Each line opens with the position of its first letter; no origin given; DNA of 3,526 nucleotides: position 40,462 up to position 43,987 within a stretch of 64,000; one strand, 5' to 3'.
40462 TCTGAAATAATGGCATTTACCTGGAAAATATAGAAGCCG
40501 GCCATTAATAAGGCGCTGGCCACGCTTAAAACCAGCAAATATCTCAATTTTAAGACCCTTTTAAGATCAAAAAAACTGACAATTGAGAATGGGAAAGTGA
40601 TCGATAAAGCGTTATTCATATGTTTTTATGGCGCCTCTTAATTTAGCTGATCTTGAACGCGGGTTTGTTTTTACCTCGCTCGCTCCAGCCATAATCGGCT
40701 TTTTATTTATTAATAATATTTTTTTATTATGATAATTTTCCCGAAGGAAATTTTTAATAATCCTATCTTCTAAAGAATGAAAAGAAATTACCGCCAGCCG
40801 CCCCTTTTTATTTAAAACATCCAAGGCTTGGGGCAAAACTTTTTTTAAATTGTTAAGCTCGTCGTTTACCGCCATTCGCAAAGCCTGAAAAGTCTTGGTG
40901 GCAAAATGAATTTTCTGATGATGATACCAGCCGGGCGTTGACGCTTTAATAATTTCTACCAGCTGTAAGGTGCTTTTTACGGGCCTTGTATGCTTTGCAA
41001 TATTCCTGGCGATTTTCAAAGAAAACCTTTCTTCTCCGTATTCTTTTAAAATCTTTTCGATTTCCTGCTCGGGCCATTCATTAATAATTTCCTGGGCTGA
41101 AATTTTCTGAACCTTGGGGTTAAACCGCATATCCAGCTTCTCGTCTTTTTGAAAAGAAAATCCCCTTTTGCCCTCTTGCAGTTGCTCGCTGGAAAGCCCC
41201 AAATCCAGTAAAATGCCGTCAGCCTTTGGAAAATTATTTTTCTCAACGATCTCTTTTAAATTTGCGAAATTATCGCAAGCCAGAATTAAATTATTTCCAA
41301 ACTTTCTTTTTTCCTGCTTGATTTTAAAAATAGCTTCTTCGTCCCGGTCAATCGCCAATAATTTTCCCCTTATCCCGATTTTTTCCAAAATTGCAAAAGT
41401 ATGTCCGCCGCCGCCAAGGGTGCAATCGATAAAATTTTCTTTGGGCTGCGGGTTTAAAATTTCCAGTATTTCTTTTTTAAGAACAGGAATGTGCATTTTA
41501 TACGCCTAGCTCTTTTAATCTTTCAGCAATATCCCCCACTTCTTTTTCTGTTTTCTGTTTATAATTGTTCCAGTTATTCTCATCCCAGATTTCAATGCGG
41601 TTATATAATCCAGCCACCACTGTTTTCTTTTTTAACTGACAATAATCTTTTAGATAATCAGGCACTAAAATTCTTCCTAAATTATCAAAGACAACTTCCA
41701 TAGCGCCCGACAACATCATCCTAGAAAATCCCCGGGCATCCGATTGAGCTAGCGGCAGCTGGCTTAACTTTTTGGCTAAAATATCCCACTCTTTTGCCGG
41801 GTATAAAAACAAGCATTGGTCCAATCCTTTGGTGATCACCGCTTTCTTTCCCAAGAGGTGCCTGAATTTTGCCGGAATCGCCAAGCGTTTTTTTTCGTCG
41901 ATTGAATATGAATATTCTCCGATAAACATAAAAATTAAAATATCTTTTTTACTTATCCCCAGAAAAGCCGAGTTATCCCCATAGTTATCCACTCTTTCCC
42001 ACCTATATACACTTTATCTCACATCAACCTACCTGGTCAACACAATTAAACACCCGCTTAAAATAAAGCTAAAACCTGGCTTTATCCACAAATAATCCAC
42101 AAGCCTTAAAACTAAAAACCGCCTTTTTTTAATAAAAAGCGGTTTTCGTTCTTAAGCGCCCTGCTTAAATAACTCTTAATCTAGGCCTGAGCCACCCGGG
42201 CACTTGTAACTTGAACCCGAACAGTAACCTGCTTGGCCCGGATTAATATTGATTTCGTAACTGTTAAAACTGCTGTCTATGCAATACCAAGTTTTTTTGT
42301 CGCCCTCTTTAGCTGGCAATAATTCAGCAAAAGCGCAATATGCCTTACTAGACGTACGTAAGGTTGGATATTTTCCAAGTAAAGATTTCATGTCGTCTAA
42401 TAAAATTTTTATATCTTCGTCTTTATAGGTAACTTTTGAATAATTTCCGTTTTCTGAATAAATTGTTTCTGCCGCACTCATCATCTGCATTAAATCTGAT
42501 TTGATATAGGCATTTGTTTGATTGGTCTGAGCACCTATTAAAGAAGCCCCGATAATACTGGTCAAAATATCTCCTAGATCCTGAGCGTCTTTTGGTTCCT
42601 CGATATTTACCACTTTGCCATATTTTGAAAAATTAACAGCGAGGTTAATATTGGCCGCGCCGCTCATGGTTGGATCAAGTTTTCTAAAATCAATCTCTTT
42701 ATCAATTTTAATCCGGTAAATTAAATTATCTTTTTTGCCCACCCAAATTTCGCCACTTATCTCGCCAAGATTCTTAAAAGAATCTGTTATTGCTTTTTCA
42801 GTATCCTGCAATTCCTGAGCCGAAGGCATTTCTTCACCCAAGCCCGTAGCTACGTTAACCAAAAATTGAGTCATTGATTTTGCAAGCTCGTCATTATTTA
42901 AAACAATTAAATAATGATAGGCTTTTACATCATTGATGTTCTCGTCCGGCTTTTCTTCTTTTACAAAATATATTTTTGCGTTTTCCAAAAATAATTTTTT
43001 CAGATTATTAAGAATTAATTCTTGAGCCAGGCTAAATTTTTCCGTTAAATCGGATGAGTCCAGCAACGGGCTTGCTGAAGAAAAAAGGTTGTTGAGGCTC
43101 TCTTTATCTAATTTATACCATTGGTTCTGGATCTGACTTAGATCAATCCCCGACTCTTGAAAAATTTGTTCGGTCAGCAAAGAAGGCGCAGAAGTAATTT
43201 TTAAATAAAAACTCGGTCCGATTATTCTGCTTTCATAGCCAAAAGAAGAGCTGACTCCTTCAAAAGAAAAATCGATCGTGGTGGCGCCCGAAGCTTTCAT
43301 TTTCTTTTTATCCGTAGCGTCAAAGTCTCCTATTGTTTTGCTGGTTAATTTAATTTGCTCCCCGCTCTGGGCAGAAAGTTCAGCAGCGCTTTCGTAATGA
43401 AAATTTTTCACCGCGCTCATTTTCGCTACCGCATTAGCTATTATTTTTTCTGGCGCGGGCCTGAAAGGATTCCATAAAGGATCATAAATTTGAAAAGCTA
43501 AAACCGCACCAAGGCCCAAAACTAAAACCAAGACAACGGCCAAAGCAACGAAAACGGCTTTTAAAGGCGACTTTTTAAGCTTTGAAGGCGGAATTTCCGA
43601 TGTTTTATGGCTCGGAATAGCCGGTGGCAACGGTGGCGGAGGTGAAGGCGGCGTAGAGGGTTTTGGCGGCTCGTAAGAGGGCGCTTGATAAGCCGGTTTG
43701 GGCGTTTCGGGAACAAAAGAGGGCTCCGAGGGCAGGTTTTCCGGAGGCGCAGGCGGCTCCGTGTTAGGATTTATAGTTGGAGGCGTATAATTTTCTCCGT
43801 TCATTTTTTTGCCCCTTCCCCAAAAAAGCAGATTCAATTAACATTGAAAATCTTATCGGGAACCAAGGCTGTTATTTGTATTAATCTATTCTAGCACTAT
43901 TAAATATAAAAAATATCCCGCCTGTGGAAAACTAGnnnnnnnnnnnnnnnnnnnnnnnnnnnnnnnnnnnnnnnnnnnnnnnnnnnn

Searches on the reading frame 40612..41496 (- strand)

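Call 15: search_protein_families(library=pfam, proteins=[window:40612-41496:-], max_evalue=0.001)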
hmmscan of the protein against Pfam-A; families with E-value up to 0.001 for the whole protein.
window:40612-41496:- (294 aa): 3 families
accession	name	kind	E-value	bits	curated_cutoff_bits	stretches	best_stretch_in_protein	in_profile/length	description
PF01795.25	Methyltransf_5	-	2.9e-101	339.5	27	1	2-289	4-306/309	MraW methylase family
PF01189.24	Methyltr_RsmB-F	-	1.9e-06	28.1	27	1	13-119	3-107/199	16S rRNA methyltransferase RsmB/F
PF13847.12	Methyltransf_31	-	2.1e-06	27.9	27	1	19-89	4-75/145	Methyltransferase domain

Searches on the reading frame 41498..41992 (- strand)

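Call 15: search_protein_families(library=pfam, proteins=[window:41498-41992:-], max_evalue=0.001)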
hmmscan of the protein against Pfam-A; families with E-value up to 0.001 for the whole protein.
window:41498-41992:- (164 aa): 1 family
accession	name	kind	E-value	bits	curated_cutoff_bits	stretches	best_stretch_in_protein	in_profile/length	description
PF02381.23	MraZ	-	2.3e-35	120.8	23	2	22-91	1-71/72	MraZ protein, putative antitoxin-like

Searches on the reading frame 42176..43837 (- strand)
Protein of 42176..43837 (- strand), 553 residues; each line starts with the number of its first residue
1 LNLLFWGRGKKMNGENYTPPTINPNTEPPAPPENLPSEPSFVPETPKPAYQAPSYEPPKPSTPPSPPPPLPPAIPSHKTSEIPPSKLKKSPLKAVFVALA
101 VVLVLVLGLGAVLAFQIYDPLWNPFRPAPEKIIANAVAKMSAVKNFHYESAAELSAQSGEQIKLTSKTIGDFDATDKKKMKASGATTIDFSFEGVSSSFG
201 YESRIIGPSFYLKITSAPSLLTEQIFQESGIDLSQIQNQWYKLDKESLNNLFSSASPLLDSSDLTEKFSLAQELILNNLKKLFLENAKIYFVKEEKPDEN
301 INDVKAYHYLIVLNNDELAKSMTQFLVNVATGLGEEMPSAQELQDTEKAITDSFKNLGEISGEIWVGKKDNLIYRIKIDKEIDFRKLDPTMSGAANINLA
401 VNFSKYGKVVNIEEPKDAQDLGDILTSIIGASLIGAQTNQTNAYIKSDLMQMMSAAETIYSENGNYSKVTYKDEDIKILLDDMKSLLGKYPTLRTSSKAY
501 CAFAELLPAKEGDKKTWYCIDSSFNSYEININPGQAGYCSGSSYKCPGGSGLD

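Call 3: search_protein_families(library=pfam, proteins=[window:42176-43837:-], max_evalue=0.01)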
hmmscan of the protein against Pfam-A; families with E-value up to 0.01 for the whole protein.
window:42176-43837:- (553 aa): 0 families

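Call 61: search_protein_families(library=padloc, proteins=[window:42176-43837:-], max_evalue=0.001)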
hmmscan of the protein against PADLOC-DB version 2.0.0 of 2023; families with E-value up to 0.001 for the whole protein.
window:42176-43837:- (553 aa): 0 families

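Call 64: search_protein_families(library=pfam, proteins=[window:42176-43837:-], max_evalue=5)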
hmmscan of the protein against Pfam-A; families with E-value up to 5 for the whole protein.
window:42176-43837:- (553 aa): 2 families
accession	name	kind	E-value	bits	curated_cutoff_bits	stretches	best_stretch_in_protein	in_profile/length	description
PF16732.10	ComP_DUS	-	0.18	13.1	27.3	1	445-471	15-37/87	Type IV minor pilin ComP, DNA uptake sequence receptor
PF01608.23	I_LWEQ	-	0.21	12.1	27.5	1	314-398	45-123/151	I/LWEQ domain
